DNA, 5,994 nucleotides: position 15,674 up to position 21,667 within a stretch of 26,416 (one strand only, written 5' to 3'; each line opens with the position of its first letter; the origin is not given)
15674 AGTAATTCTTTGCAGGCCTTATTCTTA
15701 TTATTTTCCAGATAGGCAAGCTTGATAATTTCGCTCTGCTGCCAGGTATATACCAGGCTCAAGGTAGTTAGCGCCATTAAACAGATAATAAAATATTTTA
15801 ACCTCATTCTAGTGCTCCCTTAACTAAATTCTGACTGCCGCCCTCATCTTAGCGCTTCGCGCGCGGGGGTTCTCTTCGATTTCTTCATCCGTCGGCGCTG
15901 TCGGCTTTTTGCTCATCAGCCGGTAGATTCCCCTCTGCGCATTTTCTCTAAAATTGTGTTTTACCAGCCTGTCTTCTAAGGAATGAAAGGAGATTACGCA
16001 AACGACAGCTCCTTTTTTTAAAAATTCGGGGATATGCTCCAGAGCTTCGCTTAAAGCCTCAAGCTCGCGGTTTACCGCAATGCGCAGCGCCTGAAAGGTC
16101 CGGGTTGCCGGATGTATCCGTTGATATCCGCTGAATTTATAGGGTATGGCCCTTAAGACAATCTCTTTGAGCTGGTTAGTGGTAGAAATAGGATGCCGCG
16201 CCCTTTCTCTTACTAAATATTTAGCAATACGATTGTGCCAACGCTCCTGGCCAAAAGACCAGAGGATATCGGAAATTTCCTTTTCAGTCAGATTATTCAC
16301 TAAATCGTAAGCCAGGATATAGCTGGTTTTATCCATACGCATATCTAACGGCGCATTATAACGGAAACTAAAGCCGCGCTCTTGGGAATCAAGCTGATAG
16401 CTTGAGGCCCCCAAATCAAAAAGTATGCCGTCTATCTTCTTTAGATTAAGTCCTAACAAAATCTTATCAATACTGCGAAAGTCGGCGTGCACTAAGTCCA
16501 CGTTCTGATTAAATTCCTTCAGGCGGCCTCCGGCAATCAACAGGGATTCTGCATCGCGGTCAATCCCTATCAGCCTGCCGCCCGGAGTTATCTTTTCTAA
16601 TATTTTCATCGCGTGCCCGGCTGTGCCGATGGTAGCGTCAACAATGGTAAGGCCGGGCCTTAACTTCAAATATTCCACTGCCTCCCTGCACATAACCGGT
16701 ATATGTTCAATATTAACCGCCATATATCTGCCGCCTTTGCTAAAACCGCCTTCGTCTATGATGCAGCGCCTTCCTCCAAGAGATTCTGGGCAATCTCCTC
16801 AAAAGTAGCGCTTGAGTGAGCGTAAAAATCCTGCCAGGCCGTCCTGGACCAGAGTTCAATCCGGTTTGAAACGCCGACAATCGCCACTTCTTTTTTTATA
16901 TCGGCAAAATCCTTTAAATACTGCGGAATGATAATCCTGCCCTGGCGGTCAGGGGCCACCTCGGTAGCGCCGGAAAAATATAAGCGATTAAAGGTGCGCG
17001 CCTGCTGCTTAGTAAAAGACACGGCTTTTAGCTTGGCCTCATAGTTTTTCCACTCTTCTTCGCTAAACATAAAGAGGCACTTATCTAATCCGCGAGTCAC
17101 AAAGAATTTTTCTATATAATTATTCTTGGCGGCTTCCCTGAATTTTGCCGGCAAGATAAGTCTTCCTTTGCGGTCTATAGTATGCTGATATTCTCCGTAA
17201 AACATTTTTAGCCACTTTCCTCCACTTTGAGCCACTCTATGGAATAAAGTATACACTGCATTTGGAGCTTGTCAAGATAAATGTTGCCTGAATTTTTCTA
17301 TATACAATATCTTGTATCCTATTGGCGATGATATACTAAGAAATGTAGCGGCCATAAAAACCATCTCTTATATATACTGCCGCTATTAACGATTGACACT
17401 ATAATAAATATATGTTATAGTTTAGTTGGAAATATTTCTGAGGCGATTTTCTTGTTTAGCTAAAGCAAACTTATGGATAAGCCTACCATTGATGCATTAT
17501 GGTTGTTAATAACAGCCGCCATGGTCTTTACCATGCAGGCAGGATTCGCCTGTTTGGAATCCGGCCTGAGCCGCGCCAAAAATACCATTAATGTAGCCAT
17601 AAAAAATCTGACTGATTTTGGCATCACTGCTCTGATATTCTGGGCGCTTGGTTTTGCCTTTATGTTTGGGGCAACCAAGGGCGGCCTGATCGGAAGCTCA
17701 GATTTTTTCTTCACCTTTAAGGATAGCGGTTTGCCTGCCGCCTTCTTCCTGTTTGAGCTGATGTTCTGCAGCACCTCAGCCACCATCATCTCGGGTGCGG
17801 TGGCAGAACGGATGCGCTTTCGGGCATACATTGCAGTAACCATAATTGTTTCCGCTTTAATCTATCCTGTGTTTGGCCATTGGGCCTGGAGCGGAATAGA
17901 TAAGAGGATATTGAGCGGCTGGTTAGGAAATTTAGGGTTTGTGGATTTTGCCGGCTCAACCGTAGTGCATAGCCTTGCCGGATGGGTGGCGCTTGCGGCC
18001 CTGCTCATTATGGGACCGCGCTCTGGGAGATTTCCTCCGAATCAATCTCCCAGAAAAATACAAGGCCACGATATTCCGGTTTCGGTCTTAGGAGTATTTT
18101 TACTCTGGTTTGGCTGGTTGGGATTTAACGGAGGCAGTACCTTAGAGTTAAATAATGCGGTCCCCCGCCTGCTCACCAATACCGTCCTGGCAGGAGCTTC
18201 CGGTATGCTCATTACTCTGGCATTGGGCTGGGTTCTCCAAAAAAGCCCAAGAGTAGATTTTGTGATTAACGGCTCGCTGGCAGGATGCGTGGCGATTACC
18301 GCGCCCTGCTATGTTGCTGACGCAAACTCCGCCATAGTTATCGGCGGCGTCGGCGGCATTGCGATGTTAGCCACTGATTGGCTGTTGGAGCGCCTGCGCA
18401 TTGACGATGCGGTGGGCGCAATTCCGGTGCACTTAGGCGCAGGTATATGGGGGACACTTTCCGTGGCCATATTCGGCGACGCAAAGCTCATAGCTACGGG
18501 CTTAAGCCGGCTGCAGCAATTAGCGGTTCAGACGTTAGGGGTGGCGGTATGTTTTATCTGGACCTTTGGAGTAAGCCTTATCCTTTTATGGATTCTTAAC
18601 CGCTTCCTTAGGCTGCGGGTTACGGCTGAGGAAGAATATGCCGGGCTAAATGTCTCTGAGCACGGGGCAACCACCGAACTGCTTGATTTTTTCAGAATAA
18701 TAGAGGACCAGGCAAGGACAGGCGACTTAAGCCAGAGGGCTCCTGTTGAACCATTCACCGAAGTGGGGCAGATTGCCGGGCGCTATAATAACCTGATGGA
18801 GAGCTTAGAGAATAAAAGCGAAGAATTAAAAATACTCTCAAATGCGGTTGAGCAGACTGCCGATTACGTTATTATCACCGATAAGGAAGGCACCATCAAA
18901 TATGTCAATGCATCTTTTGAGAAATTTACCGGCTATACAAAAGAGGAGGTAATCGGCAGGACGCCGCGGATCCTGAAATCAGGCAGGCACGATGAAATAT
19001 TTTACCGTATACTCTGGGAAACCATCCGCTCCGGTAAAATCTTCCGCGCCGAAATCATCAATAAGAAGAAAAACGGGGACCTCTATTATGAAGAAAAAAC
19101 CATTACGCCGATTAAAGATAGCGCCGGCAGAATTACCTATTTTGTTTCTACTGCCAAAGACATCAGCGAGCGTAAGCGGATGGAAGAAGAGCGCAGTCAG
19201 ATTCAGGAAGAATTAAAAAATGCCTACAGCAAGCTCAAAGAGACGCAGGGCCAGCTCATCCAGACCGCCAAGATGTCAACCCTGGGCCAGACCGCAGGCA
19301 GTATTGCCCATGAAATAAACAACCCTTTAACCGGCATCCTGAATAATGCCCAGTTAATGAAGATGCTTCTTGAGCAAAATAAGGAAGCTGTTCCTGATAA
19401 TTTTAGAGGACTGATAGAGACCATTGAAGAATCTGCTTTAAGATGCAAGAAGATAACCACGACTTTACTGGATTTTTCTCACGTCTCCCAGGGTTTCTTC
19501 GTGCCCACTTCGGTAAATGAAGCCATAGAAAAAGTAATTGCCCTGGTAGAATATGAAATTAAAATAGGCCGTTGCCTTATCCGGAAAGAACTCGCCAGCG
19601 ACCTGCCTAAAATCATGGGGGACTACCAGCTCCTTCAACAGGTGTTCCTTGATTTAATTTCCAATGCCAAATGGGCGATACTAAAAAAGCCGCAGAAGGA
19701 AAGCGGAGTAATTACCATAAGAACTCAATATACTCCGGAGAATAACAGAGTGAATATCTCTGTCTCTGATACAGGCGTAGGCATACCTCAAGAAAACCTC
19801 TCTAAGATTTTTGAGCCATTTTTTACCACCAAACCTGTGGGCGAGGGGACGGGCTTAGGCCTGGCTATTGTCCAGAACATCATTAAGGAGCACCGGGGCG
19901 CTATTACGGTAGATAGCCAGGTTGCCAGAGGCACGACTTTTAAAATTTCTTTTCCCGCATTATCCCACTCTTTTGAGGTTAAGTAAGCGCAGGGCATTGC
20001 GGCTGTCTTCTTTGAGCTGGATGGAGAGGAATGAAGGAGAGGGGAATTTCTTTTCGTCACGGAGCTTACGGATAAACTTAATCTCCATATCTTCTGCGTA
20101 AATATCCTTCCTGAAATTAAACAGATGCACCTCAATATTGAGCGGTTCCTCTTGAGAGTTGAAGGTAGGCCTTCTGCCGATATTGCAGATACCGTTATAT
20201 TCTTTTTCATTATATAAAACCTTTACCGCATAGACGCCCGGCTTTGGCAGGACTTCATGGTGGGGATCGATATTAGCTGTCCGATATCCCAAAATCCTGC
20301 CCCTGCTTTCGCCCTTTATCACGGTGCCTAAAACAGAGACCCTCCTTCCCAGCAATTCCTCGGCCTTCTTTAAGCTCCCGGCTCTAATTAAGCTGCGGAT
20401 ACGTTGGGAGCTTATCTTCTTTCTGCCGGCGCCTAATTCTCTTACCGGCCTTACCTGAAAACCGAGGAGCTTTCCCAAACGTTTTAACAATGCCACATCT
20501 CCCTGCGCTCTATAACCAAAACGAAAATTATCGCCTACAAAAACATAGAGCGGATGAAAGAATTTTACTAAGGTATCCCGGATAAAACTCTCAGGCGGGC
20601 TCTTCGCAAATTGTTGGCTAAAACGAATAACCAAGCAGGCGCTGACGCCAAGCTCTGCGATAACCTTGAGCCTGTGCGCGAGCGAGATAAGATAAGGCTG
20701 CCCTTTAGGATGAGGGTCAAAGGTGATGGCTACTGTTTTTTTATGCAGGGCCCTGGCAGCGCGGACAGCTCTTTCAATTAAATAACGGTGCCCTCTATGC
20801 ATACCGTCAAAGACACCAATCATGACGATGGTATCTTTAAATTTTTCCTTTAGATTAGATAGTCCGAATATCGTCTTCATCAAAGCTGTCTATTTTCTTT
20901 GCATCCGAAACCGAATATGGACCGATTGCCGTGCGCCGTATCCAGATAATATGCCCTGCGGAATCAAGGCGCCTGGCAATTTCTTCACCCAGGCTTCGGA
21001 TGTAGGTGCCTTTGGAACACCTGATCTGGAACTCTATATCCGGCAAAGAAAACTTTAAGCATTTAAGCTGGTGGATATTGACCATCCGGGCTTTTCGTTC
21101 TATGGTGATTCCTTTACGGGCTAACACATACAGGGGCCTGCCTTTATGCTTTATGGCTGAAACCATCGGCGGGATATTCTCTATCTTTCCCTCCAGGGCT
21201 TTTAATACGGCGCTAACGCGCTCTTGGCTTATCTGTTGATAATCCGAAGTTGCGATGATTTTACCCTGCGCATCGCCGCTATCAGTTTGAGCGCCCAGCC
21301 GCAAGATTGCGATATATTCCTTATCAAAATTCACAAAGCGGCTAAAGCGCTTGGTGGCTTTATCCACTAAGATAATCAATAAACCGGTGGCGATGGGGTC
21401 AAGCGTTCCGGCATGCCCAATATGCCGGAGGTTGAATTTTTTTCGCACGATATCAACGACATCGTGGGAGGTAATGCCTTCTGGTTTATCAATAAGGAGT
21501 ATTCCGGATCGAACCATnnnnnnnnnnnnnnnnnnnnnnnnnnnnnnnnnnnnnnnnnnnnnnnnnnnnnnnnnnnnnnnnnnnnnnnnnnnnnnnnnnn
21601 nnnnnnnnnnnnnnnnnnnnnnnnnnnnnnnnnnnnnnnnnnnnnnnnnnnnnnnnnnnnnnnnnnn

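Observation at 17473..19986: Orphan ammonium transceptor: Amt-HAMP-like-PAS-histidine kinase fusion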

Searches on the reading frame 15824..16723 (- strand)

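Call 6: search_protein_families(library=pfam, proteins=[window:15824-16723:-], max_evalue=0.001)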
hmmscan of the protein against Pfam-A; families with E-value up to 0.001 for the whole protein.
window:15824-16723:- (299 aa): 3 families
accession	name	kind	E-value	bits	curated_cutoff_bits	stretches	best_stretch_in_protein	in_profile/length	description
PF01795.25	Methyltransf_5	-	2.6e-102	342.9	27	1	4-297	1-307/309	MraW methylase family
PF13847.12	Methyltransf_31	-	4.8e-05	23.5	27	0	22-101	2-79/145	Methyltransferase domain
PF13649.12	Methyltransf_25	-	0.00048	21.2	27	0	27-86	1-59/97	Methyltransferase domain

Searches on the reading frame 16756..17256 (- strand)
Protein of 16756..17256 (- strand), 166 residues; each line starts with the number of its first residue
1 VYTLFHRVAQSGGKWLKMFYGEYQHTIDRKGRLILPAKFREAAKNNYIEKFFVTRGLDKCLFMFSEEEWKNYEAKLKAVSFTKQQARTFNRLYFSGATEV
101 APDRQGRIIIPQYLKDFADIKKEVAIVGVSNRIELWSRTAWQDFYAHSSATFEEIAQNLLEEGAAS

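Call 6: search_protein_families(library=pfam, proteins=[window:16756-17256:-], max_evalue=0.001)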
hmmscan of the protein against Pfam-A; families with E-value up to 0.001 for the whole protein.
window:16756-17256:- (166 aa): 1 family
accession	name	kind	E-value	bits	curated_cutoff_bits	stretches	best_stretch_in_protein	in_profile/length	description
PF02381.23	MraZ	-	7.7e-44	148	23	2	18-91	1-71/72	MraZ protein, putative antitoxin-like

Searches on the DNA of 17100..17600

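Call 63: search_rna_families(source=window, start=17100, end=17600, threshold=evalue, max_evalue=1)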
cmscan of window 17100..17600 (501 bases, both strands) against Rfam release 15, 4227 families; matches with E-value up to 1: 0.
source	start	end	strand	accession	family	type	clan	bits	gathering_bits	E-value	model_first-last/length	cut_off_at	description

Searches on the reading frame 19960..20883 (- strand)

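Call 6: search_protein_families(library=pfam, proteins=[window:19960-20883:-], max_evalue=0.001)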
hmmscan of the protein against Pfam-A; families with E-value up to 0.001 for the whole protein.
window:19960-20883:- (307 aa): 3 families
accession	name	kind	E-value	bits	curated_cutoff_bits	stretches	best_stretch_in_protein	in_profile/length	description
PF06574.18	FAD_syn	-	1.2e-39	136.1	27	1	13-161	3-158/158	FAD synthetase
PF01687.23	Flavokinase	-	7.1e-37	126.8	19.6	1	178-300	1-123/124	Riboflavin kinase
PF01467.32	CTP_transf_like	-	1.5e-06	28.9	21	1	21-163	2-131/133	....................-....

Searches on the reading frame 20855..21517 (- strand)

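Call 6: search_protein_families(library=pfam, proteins=[window:20855-21517:-], max_evalue=0.001)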
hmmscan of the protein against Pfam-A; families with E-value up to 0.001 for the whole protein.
window:20855-21517:- (220 aa): 1 family
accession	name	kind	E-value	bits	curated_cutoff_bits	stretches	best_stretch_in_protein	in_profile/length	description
PF01509.24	TruB_N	-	1.4e-54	185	27.3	1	25-173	1-149/149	TruB family pseudouridylate synthase (N terminal domain)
